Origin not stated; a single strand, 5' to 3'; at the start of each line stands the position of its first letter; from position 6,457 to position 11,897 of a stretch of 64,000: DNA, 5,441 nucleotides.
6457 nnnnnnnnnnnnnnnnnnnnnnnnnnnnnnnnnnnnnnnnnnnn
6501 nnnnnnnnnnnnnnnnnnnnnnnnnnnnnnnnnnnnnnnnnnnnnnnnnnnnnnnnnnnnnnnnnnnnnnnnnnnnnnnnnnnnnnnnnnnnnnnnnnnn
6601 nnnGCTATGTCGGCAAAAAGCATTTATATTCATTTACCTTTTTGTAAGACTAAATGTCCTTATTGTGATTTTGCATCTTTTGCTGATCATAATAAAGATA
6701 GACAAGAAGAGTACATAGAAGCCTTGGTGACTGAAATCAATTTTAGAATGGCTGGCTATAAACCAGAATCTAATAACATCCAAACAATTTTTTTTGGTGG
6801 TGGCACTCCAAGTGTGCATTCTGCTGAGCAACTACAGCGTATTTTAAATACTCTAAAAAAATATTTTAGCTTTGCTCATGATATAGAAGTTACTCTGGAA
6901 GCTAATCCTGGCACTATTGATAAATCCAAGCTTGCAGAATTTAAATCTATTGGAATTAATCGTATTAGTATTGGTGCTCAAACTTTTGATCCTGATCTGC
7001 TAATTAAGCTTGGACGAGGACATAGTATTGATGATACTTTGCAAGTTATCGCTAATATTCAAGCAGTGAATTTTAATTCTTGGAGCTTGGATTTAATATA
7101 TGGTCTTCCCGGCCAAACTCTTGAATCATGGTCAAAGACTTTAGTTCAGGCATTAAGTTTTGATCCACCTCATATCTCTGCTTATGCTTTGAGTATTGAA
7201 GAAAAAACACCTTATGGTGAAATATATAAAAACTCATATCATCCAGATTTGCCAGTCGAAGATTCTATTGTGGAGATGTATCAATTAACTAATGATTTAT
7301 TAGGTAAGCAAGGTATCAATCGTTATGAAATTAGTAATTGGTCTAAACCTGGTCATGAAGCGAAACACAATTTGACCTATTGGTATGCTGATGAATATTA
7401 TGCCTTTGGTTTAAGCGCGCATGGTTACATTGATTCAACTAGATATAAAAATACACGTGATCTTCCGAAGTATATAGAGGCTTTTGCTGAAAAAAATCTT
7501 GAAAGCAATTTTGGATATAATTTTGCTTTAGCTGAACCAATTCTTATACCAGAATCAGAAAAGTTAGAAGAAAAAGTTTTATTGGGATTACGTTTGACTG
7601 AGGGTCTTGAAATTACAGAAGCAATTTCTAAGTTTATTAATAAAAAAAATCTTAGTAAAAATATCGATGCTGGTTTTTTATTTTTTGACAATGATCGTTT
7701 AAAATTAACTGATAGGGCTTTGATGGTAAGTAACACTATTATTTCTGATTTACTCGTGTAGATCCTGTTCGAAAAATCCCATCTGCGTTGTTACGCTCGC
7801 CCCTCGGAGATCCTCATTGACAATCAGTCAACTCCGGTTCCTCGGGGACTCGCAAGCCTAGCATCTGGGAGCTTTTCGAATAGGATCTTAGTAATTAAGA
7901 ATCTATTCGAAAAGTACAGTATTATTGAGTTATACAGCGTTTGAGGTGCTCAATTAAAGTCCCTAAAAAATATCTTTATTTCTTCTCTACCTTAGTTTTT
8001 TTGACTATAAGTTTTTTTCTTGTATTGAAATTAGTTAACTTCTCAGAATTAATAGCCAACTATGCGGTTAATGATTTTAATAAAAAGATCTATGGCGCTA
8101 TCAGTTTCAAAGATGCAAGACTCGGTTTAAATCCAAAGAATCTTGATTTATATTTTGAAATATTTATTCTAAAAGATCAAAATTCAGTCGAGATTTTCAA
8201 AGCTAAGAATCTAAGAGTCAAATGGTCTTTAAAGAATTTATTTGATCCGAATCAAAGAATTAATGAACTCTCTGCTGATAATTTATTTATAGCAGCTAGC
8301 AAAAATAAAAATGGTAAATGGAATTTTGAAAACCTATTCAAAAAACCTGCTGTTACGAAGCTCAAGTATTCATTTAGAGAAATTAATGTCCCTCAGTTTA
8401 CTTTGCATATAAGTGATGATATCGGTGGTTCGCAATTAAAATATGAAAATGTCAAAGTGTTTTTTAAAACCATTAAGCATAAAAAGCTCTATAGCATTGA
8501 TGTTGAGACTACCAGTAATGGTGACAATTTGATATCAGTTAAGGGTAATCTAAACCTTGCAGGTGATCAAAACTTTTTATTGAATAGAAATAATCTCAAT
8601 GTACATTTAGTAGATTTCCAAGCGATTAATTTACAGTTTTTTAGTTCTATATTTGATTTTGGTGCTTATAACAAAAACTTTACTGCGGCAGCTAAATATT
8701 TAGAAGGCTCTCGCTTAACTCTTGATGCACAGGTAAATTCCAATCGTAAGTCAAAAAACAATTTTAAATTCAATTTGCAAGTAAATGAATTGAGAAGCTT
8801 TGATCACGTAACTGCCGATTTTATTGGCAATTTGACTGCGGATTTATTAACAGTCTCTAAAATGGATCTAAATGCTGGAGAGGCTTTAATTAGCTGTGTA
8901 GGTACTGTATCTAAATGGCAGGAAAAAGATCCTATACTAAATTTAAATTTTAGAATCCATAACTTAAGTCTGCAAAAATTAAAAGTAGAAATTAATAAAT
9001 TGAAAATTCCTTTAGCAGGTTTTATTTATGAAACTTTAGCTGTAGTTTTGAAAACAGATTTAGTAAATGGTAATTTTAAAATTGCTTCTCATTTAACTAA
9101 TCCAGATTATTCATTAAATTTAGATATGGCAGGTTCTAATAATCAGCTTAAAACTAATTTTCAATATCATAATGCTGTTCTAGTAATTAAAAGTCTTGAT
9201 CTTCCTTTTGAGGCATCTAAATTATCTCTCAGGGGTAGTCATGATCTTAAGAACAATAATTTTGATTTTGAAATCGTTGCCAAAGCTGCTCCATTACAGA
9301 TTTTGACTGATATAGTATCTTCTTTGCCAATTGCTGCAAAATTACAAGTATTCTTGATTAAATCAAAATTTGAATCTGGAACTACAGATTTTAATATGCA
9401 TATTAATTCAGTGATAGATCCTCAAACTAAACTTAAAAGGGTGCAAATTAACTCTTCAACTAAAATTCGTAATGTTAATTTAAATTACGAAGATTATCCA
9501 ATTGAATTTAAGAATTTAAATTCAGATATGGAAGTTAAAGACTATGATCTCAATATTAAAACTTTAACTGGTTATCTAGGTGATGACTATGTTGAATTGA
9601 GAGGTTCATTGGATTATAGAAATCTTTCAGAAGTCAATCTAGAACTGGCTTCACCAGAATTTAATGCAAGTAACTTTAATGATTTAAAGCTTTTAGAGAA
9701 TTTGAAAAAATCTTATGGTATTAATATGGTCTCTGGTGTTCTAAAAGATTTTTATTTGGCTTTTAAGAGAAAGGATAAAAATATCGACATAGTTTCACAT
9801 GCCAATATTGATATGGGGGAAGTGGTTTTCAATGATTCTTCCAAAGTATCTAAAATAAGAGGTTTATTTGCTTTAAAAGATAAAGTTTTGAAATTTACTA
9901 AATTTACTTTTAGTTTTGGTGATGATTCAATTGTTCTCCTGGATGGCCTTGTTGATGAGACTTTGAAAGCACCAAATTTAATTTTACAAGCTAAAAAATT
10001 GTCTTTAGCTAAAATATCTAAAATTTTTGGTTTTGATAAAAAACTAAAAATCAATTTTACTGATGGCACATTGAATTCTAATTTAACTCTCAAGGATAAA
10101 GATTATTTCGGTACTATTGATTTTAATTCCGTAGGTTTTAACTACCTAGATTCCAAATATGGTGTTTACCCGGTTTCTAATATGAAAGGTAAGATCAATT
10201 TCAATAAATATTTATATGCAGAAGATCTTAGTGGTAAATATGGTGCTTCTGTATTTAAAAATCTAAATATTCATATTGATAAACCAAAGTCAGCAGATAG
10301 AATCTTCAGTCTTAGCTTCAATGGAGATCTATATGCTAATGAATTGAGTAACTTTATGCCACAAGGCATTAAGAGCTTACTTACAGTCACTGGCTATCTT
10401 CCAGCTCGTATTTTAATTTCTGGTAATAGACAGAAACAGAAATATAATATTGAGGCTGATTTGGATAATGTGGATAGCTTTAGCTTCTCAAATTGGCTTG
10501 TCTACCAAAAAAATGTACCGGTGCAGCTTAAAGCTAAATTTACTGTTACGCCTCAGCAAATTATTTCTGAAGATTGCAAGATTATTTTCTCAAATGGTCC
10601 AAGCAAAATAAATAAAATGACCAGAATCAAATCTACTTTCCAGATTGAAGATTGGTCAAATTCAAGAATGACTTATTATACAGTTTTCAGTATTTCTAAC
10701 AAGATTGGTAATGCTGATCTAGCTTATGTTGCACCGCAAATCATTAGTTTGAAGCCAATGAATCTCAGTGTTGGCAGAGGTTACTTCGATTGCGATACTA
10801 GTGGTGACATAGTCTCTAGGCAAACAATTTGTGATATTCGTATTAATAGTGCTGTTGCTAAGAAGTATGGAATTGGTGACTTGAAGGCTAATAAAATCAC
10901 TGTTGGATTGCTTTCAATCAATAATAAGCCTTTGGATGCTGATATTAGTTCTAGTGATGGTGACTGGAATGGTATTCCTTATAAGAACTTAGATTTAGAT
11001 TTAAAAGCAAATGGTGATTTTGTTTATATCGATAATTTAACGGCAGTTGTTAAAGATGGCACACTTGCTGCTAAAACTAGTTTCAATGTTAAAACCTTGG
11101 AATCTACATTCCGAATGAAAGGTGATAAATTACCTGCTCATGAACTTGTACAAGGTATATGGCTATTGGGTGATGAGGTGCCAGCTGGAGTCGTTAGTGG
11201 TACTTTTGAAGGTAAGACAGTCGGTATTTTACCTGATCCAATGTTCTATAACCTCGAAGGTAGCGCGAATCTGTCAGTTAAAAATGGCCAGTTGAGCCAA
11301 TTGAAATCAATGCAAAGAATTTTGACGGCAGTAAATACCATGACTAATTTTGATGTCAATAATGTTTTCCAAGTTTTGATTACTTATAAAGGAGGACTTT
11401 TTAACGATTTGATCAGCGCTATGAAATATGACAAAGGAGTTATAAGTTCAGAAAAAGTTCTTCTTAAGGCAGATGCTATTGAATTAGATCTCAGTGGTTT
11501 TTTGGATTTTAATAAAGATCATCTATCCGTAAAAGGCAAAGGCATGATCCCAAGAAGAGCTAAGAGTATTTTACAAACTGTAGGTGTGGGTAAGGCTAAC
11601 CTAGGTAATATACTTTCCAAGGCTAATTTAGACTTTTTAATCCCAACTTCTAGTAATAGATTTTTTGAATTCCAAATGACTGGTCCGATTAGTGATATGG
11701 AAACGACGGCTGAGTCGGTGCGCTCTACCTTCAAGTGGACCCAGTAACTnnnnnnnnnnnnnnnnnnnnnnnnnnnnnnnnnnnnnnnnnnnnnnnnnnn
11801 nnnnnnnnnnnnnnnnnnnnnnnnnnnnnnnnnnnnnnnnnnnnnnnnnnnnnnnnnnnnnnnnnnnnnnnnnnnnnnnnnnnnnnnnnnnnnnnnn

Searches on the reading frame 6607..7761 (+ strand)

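Call 70: search_protein_families(library=pfam, proteins=[window:6607-7761:+], max_evalue=0.00001)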
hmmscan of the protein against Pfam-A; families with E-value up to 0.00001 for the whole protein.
window:6607-7761:+ (384 aa): 2 families
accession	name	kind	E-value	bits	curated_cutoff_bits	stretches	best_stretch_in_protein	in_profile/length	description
PF04055.27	Radical_SAM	-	2.7e-28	99.7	29.5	1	7-179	1-163/166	Radical SAM superfamily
PF06969.22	HemN_C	-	3.6e-07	30.6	24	1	316-374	3-67/67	HemN C-terminal domain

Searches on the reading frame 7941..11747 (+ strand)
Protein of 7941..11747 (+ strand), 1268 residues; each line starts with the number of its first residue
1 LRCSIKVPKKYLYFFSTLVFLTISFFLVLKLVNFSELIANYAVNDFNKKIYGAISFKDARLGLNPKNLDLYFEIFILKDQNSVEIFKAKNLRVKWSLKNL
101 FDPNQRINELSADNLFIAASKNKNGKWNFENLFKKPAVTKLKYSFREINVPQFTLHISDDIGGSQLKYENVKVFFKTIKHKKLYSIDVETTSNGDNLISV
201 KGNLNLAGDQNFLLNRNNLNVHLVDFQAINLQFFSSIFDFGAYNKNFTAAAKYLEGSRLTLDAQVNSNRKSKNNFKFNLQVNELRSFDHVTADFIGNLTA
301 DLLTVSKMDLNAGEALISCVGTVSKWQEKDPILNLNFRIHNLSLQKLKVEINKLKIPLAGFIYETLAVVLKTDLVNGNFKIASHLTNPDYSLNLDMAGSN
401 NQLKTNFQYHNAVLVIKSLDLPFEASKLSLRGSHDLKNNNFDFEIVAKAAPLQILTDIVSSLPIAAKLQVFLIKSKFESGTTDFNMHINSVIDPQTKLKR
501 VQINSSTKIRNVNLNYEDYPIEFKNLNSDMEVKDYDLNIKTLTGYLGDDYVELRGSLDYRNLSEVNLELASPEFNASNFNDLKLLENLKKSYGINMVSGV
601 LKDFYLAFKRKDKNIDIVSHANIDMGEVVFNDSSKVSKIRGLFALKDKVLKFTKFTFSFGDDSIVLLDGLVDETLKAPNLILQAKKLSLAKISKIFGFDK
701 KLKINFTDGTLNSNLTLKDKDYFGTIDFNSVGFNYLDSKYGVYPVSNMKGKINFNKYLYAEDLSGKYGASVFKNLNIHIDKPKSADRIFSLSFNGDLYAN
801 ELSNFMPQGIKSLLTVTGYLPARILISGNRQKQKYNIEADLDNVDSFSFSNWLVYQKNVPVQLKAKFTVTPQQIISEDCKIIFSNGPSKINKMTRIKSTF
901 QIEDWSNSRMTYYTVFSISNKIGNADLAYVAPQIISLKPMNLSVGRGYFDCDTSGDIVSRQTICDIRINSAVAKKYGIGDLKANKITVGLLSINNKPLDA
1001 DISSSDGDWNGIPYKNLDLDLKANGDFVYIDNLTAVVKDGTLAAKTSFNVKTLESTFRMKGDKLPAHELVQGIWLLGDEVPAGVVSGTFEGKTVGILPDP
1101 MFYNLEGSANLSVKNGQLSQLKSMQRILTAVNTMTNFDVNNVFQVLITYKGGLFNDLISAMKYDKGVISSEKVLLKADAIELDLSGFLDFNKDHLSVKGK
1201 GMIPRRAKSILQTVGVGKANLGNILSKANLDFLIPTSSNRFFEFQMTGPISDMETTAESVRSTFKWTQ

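Call 70: search_protein_families(library=pfam, proteins=[window:7941-11747:+], max_evalue=0.00001)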
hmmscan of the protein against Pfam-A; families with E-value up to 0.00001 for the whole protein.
window:7941-11747:+ (1268 aa): 1 family
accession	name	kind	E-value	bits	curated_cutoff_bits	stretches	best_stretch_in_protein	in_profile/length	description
PF05359.17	DUF748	-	3.3e-09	35.8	50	1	11-203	18-211/1037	Domain of Unknown Function (DUF748)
